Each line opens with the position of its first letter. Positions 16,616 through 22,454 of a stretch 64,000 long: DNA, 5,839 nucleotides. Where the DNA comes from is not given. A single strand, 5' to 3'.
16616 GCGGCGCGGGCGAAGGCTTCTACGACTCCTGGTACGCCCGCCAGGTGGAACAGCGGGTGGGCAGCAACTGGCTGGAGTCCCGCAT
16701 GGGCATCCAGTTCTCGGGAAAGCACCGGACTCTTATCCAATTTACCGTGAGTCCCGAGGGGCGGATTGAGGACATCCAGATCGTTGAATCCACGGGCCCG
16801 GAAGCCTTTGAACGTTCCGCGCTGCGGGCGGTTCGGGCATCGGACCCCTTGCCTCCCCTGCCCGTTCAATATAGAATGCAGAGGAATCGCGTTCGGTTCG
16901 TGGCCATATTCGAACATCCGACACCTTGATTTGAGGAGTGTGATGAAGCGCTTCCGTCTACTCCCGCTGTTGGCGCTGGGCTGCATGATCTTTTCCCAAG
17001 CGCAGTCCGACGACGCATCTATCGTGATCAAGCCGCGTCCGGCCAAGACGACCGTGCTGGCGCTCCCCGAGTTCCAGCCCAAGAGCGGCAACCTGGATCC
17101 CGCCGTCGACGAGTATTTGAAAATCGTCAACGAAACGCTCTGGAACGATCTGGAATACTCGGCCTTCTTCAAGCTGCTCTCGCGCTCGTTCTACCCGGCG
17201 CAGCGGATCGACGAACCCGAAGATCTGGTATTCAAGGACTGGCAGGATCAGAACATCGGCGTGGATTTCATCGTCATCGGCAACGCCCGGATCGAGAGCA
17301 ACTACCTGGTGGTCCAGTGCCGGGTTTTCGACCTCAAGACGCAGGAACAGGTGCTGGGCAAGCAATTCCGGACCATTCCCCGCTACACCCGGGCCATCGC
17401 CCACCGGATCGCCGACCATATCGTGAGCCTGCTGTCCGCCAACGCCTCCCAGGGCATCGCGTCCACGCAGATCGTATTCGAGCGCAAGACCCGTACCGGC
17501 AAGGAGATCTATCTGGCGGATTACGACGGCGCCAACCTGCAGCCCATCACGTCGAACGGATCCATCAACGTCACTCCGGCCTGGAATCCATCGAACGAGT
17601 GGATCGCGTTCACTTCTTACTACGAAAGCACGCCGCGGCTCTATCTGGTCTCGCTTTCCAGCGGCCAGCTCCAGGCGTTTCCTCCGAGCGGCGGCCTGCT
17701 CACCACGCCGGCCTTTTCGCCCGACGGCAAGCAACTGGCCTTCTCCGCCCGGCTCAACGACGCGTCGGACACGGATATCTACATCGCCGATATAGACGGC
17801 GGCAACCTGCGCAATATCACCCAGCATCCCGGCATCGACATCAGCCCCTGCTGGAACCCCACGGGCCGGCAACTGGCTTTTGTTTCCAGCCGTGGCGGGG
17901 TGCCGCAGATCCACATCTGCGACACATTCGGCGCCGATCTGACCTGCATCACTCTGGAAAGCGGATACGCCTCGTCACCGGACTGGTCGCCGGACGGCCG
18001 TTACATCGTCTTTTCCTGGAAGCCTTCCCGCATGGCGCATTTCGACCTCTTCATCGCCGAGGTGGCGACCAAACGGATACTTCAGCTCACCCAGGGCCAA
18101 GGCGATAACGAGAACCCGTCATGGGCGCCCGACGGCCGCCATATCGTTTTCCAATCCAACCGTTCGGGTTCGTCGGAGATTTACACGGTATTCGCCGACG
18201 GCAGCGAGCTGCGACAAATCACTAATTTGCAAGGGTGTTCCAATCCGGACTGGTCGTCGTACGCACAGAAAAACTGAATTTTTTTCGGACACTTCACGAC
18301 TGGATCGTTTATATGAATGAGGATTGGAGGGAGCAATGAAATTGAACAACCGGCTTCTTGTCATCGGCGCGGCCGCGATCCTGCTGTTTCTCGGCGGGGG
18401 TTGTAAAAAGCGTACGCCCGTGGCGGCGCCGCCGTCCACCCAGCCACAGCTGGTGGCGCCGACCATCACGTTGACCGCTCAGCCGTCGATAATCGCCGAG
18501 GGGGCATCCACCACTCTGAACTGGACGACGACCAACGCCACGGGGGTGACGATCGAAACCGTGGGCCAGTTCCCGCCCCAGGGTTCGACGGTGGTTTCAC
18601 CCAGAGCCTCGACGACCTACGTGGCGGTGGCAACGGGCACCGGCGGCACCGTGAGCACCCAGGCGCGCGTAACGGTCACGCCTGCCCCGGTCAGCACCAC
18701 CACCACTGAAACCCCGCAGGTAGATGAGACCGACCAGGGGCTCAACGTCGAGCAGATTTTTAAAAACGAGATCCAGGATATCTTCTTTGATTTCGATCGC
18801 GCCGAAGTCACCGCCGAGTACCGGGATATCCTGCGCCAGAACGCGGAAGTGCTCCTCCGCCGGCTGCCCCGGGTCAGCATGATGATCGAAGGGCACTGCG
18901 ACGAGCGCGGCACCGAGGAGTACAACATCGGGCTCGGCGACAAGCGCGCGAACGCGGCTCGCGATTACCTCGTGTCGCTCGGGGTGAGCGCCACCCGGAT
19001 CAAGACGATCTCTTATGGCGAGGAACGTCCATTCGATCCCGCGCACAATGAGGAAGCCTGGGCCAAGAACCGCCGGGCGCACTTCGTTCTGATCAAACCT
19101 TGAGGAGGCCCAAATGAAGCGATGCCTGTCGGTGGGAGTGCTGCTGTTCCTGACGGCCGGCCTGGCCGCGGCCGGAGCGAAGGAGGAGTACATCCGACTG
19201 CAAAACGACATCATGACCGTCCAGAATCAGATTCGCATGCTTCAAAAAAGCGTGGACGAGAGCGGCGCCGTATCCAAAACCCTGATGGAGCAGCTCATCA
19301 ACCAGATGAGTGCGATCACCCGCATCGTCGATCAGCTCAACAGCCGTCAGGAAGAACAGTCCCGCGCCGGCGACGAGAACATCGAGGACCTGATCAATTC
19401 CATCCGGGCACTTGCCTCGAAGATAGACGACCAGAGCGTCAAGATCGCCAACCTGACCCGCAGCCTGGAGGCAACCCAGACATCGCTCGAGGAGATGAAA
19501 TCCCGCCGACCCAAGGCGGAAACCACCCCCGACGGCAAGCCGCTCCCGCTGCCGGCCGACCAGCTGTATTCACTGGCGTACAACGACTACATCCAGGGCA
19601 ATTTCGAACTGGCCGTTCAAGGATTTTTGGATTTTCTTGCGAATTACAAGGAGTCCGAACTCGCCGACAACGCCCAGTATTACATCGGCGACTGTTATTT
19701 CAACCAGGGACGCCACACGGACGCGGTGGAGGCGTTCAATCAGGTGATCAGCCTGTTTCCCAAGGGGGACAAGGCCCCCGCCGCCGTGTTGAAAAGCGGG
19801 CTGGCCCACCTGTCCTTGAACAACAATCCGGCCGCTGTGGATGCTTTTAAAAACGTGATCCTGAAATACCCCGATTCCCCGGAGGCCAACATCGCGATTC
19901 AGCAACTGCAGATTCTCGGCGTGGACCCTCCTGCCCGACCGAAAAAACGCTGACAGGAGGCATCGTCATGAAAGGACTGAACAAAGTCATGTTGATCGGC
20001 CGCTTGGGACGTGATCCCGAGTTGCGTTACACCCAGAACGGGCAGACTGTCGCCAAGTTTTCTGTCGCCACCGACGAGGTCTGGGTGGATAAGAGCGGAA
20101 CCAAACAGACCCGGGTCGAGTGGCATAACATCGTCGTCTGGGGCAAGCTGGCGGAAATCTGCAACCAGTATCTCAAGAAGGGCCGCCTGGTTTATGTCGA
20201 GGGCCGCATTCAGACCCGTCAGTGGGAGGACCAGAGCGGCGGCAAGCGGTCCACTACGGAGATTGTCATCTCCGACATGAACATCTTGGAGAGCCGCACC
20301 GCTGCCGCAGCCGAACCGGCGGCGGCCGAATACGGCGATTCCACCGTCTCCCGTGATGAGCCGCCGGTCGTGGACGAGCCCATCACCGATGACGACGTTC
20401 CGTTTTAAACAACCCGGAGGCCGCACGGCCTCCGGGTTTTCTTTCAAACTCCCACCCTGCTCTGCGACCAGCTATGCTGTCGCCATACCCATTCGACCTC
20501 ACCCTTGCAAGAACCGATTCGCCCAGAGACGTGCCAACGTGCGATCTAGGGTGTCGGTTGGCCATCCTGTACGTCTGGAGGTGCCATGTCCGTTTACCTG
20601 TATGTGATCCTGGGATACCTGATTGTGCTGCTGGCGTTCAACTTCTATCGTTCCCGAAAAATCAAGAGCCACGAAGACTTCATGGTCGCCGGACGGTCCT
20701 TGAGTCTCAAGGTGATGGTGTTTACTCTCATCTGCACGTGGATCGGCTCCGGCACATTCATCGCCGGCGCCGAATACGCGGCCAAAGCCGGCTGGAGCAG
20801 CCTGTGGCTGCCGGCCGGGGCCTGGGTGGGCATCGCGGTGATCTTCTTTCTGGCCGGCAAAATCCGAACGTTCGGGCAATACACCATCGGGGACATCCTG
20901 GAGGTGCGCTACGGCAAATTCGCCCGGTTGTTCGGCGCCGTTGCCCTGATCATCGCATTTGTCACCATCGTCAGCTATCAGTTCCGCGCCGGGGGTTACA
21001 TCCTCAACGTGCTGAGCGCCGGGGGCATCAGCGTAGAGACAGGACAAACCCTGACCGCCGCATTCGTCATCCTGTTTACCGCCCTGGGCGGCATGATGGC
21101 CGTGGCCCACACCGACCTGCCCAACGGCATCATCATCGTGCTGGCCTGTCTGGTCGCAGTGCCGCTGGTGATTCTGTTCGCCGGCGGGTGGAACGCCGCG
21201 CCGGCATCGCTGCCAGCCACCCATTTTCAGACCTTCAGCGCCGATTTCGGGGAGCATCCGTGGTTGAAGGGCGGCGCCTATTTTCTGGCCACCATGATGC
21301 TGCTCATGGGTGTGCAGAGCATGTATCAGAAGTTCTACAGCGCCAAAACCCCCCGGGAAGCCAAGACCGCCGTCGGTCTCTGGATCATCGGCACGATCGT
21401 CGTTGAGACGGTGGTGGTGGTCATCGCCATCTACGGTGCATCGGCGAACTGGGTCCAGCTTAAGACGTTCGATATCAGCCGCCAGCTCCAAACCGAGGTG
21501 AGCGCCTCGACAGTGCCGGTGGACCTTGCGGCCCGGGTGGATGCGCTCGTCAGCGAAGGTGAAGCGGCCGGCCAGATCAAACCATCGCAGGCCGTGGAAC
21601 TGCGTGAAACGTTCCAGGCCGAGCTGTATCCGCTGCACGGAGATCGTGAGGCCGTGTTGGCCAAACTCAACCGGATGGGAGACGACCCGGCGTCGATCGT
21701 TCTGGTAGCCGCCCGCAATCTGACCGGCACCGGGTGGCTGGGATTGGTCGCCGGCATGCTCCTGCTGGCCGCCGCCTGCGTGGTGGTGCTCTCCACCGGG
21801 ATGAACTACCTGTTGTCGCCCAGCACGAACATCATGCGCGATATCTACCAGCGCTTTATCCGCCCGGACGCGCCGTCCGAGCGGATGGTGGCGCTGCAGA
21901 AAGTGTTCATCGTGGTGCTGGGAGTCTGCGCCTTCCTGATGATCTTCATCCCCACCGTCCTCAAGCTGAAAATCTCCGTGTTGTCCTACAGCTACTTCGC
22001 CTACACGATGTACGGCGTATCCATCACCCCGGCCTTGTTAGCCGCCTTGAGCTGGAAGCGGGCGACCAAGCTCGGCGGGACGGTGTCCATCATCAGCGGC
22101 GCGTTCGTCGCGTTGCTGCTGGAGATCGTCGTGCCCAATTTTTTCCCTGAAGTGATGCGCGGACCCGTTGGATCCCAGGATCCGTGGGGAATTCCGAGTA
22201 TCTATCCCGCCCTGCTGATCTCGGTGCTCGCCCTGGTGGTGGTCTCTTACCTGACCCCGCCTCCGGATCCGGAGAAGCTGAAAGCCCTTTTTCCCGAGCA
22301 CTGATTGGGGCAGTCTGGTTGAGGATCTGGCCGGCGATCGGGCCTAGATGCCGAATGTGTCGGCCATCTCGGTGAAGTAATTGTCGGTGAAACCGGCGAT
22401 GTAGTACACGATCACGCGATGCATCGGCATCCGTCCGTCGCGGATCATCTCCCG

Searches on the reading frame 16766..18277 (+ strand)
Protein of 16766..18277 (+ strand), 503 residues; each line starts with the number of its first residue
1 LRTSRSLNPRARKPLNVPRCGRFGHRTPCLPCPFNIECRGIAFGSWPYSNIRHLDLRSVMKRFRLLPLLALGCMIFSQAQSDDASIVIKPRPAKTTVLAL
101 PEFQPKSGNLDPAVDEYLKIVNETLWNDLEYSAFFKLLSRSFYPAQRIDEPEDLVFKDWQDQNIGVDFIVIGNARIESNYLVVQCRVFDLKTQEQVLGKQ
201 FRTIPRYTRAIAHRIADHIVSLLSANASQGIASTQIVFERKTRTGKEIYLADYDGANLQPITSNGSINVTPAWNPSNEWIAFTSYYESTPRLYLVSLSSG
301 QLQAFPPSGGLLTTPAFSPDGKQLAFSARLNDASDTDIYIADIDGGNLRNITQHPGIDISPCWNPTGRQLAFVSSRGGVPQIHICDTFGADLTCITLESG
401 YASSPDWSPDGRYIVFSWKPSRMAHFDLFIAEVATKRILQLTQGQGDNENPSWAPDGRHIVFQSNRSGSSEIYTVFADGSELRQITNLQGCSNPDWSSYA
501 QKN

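Call 52: search_protein_families(library=pfam, proteins=[window:16766-18277:+], max_evalue=0.00001)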
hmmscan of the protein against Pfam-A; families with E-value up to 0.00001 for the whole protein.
window:16766-18277:+ (503 aa): 4 families
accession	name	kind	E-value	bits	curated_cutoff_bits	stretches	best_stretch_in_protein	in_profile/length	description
PF07676.18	PD40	-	1.8e-37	126.9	20.9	2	440-473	3-37/38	WD40-like Beta Propeller Repeat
PF00930.27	DPPIV_N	-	2.3e-11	43.5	22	0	399-446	42-83/354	Dipeptidyl peptidase IV (DPP IV) N-terminal region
PF25174.1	Beta-prop_THOC3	-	4.1e-08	33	305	0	403-488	92-167/272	THOC3 beta-propeller domain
PF14583.12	Pectate_lyase22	-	9.2e-08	31.6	30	0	272-387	148-269/386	Oligogalacturonate lyase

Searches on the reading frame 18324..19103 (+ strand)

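Call 52: search_protein_families(library=pfam, proteins=[window:18324-19103:+], max_evalue=0.00001)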
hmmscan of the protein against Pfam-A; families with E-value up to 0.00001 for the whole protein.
window:18324-19103:+ (259 aa): 1 family
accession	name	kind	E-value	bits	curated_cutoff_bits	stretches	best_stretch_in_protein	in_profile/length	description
PF00691.25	OmpA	-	1.2e-20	74.1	27.2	1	154-250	1-98/98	OmpA family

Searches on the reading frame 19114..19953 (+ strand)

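Call 52: search_protein_families(library=pfam, proteins=[window:19114-19953:+], max_evalue=0.00001)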
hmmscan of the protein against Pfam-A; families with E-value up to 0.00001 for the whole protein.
window:19114-19953:+ (279 aa): 7 families
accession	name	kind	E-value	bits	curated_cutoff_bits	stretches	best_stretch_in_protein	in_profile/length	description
PF13174.12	TPR_6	-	6.5e-16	58.3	26.3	1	187-217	2-32/33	Tetratricopeptide repeat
PF13432.12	TPR_16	-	6.2e-12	46.2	32.7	1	159-217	8-63/65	Tetratricopeptide repeat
PF07719.23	TPR_2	-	1.3e-10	41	27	1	187-217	3-33/34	Tetratricopeptide repeat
PF00515.34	TPR_1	-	2.5e-10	40.1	27.8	1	187-217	3-33/34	Tetratricopeptide repeat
PF13424.12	TPR_12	-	8e-08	32.8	30.1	0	153-216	8-76/77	Tetratricopeptide repeat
PF13428.12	TPR_14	-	4.3e-07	30.4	23.5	0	186-217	2-33/44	Tetratricopeptide repeat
PF13525.12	YfiO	-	4.5e-07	30.3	25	1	147-266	4-134/203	Outer membrane lipoprotein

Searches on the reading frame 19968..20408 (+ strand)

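Call 52: search_protein_families(library=pfam, proteins=[window:19968-20408:+], max_evalue=0.00001)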
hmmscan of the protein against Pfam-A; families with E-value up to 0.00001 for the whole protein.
window:19968-20408:+ (146 aa): 1 family
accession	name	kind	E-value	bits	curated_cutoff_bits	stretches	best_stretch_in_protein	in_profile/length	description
PF00436.31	SSB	-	1.2e-41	141.5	26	1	4-106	1-103/104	Single-strand binding protein family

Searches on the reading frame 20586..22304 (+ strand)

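Call 52: search_protein_families(library=pfam, proteins=[window:20586-22304:+], max_evalue=0.00001)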
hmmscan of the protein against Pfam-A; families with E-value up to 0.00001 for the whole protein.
window:20586-22304:+ (572 aa): 1 family
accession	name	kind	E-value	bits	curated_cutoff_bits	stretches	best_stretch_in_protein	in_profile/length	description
PF00474.23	SSF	-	1.5e-28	100.3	22.8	2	32-282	1-256/406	Sodium:solute symporter family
